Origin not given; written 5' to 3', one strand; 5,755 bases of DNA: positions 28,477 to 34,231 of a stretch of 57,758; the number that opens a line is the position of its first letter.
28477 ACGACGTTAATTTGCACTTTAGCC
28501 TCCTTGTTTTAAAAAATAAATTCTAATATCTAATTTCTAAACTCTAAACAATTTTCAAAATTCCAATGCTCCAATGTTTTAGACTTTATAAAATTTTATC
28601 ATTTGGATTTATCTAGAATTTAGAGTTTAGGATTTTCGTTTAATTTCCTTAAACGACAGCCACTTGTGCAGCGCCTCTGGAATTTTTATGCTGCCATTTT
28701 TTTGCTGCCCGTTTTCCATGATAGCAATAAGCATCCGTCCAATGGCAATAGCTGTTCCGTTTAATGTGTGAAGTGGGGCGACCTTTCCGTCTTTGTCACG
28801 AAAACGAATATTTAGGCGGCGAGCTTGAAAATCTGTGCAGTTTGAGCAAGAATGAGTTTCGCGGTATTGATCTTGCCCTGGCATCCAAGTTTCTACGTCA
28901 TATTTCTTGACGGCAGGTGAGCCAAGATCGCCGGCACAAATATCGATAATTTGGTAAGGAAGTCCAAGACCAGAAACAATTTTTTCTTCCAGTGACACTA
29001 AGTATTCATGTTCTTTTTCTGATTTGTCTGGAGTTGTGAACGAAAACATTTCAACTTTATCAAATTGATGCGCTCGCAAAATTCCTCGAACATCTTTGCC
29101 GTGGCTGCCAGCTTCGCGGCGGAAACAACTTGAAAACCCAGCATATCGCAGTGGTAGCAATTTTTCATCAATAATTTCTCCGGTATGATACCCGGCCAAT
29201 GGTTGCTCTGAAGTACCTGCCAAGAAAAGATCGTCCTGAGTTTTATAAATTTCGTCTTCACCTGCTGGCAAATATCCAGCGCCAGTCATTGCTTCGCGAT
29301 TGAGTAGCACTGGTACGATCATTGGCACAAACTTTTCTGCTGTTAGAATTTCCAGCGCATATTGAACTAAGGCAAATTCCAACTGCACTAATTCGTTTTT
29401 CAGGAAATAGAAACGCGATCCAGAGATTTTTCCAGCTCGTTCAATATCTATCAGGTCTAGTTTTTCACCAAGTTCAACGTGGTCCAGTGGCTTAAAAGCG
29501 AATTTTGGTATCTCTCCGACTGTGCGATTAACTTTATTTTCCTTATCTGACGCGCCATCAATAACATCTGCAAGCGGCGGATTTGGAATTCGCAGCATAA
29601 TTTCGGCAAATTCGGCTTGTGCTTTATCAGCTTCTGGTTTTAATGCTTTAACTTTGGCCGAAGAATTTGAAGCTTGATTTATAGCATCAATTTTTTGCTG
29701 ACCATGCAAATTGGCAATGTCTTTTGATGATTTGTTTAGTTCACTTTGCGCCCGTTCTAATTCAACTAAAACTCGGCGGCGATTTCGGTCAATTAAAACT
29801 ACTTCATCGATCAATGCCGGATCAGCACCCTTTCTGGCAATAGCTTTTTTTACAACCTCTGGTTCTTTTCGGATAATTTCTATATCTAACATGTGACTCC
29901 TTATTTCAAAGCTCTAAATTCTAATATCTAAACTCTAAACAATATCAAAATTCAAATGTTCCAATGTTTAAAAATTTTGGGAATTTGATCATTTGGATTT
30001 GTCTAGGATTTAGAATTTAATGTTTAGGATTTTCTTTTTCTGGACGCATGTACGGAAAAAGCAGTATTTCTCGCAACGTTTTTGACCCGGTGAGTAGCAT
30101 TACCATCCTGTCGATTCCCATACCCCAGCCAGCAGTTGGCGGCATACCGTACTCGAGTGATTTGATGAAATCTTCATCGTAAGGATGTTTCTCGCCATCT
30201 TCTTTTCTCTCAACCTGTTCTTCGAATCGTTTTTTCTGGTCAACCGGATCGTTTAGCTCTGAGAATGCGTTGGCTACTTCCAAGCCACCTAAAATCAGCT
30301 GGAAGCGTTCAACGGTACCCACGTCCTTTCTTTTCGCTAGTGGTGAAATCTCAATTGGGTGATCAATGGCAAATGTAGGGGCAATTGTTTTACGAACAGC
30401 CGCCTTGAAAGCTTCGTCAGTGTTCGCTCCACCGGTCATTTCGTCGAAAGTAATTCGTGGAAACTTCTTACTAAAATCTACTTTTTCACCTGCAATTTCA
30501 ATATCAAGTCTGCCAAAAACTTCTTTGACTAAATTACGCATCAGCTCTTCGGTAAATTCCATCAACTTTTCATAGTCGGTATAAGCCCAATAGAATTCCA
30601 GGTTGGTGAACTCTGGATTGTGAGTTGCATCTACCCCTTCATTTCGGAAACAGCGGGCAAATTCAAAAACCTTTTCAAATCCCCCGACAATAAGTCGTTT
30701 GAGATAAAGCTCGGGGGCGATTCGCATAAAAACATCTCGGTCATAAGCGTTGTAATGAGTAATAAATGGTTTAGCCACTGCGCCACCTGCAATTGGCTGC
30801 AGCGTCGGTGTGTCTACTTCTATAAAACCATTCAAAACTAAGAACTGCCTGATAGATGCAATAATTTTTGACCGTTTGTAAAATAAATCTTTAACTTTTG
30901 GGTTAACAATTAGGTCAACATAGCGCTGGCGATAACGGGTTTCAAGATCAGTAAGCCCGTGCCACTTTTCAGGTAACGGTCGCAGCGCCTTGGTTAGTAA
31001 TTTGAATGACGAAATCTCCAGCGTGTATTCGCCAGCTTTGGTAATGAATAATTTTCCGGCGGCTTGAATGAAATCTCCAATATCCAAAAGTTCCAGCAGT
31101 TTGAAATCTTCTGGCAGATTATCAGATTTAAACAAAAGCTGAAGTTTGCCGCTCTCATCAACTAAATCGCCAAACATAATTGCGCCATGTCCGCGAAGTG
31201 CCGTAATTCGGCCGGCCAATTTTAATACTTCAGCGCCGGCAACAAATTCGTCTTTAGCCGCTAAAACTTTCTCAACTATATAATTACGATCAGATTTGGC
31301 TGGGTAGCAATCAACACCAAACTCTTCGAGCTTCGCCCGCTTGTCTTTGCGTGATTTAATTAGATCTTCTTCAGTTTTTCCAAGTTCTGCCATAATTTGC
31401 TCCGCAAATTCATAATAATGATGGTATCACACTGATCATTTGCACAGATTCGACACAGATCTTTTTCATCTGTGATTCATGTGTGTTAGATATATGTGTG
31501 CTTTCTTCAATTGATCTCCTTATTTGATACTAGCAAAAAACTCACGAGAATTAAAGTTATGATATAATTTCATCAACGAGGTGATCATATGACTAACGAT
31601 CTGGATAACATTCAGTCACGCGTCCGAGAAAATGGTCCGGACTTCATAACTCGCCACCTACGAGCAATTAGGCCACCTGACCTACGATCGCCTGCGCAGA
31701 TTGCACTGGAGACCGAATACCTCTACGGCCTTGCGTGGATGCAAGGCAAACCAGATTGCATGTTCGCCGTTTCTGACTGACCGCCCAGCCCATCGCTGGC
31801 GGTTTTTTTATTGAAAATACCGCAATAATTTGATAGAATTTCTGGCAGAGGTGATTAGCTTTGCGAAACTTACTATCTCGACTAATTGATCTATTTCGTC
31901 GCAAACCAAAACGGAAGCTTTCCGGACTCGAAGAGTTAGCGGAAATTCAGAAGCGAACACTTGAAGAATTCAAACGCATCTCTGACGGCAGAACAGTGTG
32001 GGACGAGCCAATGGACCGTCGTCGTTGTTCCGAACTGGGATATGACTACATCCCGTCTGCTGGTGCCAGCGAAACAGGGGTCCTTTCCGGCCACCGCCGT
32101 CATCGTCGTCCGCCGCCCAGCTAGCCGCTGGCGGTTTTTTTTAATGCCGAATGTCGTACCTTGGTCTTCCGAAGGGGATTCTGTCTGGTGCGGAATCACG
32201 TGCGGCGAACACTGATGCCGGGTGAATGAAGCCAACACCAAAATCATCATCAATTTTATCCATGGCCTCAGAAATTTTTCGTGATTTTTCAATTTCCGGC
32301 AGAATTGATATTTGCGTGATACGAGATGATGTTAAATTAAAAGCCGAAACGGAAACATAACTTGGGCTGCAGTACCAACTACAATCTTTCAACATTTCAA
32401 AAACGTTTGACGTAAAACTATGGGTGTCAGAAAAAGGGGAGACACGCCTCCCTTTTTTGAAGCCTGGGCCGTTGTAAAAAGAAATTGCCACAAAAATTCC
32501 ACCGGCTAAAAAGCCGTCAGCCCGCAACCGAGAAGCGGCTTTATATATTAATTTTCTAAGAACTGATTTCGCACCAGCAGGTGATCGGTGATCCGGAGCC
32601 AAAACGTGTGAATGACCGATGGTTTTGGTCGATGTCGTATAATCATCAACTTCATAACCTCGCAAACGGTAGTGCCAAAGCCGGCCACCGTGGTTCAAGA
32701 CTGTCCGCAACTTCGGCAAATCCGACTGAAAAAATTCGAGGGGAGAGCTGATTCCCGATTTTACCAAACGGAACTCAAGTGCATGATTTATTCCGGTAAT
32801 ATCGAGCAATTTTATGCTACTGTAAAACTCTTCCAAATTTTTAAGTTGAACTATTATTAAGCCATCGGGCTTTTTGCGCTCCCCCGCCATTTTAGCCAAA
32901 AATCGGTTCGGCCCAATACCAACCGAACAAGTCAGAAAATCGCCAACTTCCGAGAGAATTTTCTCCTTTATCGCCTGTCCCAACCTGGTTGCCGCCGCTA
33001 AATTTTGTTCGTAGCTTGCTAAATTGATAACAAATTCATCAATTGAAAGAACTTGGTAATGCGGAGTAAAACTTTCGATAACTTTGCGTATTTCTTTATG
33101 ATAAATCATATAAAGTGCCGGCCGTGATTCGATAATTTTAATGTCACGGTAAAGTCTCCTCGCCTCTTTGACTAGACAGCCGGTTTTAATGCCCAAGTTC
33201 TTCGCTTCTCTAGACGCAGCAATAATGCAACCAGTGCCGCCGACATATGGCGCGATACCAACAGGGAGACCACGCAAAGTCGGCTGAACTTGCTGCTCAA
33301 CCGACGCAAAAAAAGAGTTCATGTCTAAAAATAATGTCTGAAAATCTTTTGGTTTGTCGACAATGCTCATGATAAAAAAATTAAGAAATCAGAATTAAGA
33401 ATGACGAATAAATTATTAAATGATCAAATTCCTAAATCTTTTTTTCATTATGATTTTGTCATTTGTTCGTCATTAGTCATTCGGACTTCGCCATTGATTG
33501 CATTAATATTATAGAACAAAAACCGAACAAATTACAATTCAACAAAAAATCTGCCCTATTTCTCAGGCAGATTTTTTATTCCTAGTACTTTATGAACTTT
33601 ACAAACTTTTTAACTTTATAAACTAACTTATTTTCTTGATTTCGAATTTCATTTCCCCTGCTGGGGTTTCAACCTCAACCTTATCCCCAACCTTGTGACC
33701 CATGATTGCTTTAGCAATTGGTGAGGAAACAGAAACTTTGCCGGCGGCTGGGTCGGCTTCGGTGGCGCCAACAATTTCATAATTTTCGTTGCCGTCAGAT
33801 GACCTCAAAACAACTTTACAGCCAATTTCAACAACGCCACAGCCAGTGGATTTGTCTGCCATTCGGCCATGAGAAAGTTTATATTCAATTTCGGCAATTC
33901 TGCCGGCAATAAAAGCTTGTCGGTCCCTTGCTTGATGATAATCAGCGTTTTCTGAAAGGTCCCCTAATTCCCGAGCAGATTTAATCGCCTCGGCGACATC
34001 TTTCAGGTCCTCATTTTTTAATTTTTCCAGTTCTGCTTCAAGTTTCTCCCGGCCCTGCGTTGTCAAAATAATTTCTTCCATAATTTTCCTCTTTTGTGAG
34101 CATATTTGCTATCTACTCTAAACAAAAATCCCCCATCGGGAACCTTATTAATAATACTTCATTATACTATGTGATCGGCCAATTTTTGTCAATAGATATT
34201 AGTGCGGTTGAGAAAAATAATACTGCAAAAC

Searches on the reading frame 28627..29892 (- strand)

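Call 39: search_protein_families(library=pfam, proteins=[window:28627-29892:-], max_evalue=0.0001)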
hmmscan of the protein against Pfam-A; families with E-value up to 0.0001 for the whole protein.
window:28627-29892:- (421 aa): 2 families
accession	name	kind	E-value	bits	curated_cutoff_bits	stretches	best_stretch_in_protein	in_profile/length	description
PF00587.30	tRNA-synt_2b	-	1.7e-36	126.4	29.3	1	219-394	8-178/179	tRNA synthetase class II core domain (G, H, P, S and T)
PF02403.27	Seryl_tRNA_N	-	6.3e-23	81.5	28.2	1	1-106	1-108/108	Seryl-tRNA synthetase N-terminal domain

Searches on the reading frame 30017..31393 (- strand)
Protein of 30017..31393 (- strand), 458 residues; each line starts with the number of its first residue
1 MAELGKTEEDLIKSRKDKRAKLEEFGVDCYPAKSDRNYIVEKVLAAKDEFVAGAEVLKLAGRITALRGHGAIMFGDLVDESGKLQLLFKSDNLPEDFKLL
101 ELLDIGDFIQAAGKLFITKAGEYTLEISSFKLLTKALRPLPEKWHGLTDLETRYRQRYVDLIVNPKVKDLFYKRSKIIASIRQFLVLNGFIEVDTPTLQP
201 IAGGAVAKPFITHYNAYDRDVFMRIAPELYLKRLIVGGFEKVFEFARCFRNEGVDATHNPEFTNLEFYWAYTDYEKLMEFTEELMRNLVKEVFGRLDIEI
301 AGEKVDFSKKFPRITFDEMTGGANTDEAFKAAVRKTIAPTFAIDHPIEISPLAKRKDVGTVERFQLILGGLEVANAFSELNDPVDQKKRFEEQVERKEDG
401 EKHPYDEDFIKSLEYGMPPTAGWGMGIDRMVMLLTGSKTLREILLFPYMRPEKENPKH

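Call 39: search_protein_families(library=pfam, proteins=[window:30017-31393:-], max_evalue=0.0001)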
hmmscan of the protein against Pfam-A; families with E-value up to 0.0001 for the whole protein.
window:30017-31393:- (458 aa): 3 families
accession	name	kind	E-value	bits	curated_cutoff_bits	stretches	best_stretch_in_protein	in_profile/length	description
PF00152.25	tRNA-synt_2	-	3.9e-89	299.2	25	1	150-449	2-307/308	tRNA synthetases class II (D, K and N)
PF01336.31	tRNA_anti-codon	-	8.6e-13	48.5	27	1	58-133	2-75/75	OB-fold nucleic acid binding domain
PF01409.25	tRNA-synt_2d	-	9.4e-10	38.8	19.8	1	241-295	104-156/246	tRNA synthetases class II core domain (F)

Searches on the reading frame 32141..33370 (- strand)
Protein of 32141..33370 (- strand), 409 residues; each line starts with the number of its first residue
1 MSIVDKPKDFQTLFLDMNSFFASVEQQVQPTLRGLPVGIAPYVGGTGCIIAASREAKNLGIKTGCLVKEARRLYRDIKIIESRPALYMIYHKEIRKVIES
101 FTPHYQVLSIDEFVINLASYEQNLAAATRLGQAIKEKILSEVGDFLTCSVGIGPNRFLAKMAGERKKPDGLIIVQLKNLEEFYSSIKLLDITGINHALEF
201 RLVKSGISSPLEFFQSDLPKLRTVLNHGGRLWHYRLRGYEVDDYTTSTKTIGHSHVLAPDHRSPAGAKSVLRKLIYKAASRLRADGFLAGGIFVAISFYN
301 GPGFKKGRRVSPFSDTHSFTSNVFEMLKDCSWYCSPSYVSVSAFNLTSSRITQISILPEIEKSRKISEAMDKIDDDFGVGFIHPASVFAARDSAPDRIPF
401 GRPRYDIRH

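Call 39: search_protein_families(library=pfam, proteins=[window:32141-33370:-], max_evalue=0.0001)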
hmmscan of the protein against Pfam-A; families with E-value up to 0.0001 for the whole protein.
window:32141-33370:- (409 aa): 2 families
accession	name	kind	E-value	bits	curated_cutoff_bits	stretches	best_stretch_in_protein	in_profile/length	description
PF00817.25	IMS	-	6.1e-38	130.5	23.2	1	15-163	1-147/148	impB/mucB/samB family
PF11799.13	IMS_C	-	4.4e-09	37.2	20.7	1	249-355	2-108/109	impB/mucB/samB family C-terminal domain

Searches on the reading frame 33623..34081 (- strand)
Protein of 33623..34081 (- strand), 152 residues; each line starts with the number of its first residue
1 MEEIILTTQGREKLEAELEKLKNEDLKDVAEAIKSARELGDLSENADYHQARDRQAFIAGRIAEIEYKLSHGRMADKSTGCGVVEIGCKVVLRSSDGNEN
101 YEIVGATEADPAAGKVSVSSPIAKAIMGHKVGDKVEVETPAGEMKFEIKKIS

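Call 39: search_protein_families(library=pfam, proteins=[window:33623-34081:-], max_evalue=0.0001)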
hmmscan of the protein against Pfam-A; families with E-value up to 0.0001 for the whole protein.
window:33623-34081:- (152 aa): 2 families
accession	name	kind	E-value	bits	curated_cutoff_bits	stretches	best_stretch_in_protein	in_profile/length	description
PF01272.25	GreA_GreB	-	1.9e-25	89.1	26.9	1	82-152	4-76/77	Transcription elongation factor, GreA/GreB, C-term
PF03449.20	GreA_GreB_N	-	2e-24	86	24.5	1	4-71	1-68/71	Transcription elongation factor, N-terminal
